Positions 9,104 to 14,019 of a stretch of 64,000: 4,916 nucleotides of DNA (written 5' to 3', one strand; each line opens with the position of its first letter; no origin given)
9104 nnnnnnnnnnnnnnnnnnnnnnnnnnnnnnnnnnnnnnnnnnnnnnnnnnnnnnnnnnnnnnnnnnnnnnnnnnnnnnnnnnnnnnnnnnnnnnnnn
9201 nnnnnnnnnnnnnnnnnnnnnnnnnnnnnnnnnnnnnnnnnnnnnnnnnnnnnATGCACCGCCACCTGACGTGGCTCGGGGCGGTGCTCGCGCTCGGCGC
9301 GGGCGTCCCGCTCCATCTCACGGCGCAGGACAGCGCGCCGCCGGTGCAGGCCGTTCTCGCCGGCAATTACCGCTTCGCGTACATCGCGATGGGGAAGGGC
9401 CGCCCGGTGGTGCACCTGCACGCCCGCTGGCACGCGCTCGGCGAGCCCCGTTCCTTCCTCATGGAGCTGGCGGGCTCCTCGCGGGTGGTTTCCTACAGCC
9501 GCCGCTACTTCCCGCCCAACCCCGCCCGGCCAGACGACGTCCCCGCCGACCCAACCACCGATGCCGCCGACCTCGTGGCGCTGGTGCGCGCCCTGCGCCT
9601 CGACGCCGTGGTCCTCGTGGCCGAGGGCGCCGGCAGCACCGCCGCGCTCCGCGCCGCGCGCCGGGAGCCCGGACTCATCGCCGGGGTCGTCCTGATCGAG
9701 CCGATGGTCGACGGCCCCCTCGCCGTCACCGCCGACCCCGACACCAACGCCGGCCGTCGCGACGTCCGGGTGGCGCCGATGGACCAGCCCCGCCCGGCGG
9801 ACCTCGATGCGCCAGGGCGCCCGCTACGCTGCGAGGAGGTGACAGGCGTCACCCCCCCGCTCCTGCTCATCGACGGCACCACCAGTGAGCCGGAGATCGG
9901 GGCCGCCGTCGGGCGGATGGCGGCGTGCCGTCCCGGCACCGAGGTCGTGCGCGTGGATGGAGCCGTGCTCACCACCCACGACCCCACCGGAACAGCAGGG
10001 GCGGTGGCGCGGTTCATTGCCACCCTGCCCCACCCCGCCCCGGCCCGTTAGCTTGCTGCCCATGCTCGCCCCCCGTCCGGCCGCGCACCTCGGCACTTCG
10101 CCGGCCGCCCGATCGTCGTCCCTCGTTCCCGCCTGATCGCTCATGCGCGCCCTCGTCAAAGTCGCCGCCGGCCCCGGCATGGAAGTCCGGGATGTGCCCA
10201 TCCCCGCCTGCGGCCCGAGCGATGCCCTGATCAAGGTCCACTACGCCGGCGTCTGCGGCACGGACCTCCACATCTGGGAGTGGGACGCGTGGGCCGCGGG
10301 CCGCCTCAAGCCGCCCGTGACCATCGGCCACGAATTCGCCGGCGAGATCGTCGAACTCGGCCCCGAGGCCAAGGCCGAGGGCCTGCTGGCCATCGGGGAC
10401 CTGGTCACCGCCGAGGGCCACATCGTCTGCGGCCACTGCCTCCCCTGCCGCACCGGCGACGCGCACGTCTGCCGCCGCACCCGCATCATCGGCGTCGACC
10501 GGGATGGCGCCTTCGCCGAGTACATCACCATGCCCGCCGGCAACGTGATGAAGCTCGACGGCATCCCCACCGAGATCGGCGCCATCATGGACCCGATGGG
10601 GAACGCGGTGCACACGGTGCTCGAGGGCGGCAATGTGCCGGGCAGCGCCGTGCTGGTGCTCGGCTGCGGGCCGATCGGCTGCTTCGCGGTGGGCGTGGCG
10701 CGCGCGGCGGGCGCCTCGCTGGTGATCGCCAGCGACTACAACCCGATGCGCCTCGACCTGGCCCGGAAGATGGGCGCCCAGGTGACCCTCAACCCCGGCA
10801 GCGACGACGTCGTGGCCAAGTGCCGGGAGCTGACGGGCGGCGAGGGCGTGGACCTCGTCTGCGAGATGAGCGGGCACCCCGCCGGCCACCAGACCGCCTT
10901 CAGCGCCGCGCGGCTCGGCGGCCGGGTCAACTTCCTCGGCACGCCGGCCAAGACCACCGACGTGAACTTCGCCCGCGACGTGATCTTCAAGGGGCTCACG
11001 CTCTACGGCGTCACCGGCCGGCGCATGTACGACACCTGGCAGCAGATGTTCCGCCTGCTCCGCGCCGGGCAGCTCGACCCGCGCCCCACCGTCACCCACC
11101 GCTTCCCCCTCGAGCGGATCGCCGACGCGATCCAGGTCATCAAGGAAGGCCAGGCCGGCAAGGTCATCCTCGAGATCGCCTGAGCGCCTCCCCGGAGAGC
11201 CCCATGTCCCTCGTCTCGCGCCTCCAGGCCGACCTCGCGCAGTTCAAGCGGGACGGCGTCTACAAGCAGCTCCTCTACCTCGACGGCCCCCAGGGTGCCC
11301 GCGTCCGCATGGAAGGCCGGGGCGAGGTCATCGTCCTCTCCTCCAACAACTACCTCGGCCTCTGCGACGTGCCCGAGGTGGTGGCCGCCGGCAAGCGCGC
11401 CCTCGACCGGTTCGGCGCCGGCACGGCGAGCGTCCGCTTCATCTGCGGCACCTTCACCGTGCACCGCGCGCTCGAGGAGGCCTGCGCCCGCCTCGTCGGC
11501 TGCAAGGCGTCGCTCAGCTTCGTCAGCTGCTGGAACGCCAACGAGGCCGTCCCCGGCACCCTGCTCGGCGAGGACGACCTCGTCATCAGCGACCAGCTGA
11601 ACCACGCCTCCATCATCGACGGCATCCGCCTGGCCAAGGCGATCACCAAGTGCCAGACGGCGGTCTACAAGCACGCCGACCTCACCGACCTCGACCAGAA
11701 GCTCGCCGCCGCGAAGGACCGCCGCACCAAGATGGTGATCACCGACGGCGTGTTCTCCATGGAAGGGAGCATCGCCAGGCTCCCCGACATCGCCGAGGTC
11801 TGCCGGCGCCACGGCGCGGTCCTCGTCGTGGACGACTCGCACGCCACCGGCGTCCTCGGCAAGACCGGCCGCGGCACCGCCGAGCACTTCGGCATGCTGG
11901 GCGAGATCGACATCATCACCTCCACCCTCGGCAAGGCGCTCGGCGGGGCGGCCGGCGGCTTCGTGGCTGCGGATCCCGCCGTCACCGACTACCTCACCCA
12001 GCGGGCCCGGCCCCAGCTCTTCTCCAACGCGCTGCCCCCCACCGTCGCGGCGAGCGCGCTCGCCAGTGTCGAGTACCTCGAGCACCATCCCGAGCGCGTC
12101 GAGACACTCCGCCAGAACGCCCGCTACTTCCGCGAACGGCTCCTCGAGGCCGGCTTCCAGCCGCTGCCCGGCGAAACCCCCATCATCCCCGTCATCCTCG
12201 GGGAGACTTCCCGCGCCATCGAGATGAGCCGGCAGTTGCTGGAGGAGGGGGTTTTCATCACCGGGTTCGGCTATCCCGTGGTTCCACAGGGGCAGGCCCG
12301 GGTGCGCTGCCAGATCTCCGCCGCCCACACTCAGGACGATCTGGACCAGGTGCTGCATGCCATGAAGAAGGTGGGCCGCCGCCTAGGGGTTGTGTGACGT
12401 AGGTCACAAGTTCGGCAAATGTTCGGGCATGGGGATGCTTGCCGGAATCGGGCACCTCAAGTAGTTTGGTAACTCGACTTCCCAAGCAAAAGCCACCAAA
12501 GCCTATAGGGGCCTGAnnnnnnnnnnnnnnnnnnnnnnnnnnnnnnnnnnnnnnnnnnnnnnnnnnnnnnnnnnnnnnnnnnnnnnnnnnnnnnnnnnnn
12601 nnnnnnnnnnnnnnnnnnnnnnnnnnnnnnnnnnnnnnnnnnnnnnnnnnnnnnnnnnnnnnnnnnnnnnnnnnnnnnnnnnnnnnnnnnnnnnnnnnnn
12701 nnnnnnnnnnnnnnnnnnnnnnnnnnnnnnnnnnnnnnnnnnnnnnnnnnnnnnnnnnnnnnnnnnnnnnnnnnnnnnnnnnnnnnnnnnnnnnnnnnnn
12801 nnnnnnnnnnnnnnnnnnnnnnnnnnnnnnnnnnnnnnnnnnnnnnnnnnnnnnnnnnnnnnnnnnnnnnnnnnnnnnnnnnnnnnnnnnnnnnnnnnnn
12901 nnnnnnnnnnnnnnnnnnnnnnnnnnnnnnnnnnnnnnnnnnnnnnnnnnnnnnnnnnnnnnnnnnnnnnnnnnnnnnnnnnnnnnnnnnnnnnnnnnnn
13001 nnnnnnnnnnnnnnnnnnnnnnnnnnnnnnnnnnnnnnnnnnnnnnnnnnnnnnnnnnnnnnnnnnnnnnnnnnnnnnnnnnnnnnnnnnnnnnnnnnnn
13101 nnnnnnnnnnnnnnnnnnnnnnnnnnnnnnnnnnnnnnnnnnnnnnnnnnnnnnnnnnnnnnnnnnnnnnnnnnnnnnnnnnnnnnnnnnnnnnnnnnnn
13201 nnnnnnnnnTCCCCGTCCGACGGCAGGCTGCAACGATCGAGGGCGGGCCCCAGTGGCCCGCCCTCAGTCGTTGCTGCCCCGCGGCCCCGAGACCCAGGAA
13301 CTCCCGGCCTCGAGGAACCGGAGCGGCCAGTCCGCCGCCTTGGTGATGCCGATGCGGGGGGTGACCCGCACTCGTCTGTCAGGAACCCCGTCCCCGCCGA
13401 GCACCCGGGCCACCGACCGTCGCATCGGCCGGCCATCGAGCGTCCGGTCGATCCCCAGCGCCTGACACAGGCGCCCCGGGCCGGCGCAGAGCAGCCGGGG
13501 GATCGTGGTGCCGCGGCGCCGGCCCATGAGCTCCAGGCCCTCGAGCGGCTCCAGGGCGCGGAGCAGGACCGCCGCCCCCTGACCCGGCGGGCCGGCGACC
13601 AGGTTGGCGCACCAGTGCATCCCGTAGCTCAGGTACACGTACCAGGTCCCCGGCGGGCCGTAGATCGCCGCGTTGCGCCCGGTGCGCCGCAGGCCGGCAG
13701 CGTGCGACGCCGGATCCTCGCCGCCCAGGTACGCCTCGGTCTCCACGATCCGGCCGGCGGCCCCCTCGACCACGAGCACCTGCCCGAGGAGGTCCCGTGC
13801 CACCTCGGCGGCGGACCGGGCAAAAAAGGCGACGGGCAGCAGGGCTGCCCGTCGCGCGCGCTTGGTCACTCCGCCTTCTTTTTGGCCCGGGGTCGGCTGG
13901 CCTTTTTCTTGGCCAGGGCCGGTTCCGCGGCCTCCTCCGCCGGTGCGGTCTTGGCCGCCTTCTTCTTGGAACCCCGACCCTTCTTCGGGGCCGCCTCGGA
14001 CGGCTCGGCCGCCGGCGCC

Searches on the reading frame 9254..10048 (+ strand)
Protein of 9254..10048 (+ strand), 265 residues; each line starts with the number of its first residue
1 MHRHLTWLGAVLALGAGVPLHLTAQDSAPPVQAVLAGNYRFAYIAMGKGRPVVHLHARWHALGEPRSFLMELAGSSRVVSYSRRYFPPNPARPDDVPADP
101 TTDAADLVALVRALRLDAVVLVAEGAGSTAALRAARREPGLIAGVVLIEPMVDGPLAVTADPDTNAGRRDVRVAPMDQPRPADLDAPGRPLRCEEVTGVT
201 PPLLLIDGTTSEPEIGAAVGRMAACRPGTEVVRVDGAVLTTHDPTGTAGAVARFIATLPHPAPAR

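Call 15: search_protein_families(library=pfam, proteins=[window:9254-10048:+], max_evalue=0.001)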
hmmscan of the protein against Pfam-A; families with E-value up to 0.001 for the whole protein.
window:9254-10048:+ (265 aa): 1 family
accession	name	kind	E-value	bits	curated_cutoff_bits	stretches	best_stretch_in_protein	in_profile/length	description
PF00561.26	Abhydrolase_1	-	5.6e-05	23.4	25.8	1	51-156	2-103/245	alpha/beta hydrolase fold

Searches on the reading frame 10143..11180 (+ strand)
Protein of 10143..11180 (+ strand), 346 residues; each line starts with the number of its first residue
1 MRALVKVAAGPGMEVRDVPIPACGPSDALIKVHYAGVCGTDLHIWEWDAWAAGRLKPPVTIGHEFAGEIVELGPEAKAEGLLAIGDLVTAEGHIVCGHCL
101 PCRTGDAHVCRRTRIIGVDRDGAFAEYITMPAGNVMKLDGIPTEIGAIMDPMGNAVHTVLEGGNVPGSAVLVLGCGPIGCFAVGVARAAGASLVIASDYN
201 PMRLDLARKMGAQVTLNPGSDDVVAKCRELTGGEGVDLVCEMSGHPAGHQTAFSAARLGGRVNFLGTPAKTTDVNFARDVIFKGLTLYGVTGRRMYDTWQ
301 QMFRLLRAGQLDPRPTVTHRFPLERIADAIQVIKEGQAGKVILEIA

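Call 15: search_protein_families(library=pfam, proteins=[window:10143-11180:+], max_evalue=0.001)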
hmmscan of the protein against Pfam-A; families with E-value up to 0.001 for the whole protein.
window:10143-11180:+ (346 aa): 4 families
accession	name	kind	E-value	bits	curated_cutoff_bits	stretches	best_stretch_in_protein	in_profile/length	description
PF00107.32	ADH_zinc_N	-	7.5e-30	104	31.8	1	177-306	1-127/129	Zinc-binding dehydrogenase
PF08240.17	ADH_N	-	8.2e-29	100.4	23.5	1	24-138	1-102/104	Alcohol dehydrogenase GroES-like domain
PF13602.12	ADH_zinc_N_2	-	2.2e-11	45.2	27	1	211-343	2-134/134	Zinc-binding dehydrogenase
PF16912.11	Glu_dehyd_C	-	2.2e-05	24.5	34.9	1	168-331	32-199/211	Glucose dehydrogenase C-terminus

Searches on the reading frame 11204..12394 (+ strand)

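Call 15: search_protein_families(library=pfam, proteins=[window:11204-12394:+], max_evalue=0.001)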
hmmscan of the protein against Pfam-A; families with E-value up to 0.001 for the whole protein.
window:11204-12394:+ (397 aa): 7 families
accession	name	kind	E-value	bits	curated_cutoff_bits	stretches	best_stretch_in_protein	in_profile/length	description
PF00155.27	Aminotran_1_2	-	4.8e-58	197.5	19.7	1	41-386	2-360/361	Aminotransferase class I and II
PF01053.26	Cys_Met_Meta_PP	-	1.2e-07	31.1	27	1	87-220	54-183/381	Cys/Met metabolism PLP-dependent enzyme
PF00266.25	Aminotran_5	-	6.2e-06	25.9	21.5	1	111-214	72-179/371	Aminotransferase class-V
PF00202.27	Aminotran_3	-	6.2e-06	25.6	30.5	1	193-360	213-379/403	Aminotransferase class-III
PF01212.27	Beta_elim_lyase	-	5.6e-05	23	27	1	88-269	35-221/288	Beta-eliminating lyase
PF00464.25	SHMT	-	6.8e-05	22.1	27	1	129-259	121-247/399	Serine hydroxymethyltransferase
PF01041.23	DegT_DnrJ_EryC1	-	0.00039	20.2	19.8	1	88-256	27-186/360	DegT/DnrJ/EryC1/StrS aminotransferase family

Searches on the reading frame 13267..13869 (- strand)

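Call 16: search_protein_families(library=pfam, proteins=[window:13267-13869:-], max_evalue=0.001)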
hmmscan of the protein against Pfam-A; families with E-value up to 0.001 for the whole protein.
window:13267-13869:- (201 aa): 1 family
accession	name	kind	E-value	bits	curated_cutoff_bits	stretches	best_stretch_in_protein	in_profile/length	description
PF02245.21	Pur_DNA_glyco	-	9.8e-63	211.2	27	1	15-190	2-180/181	Methylpurine-DNA glycosylase (MPG)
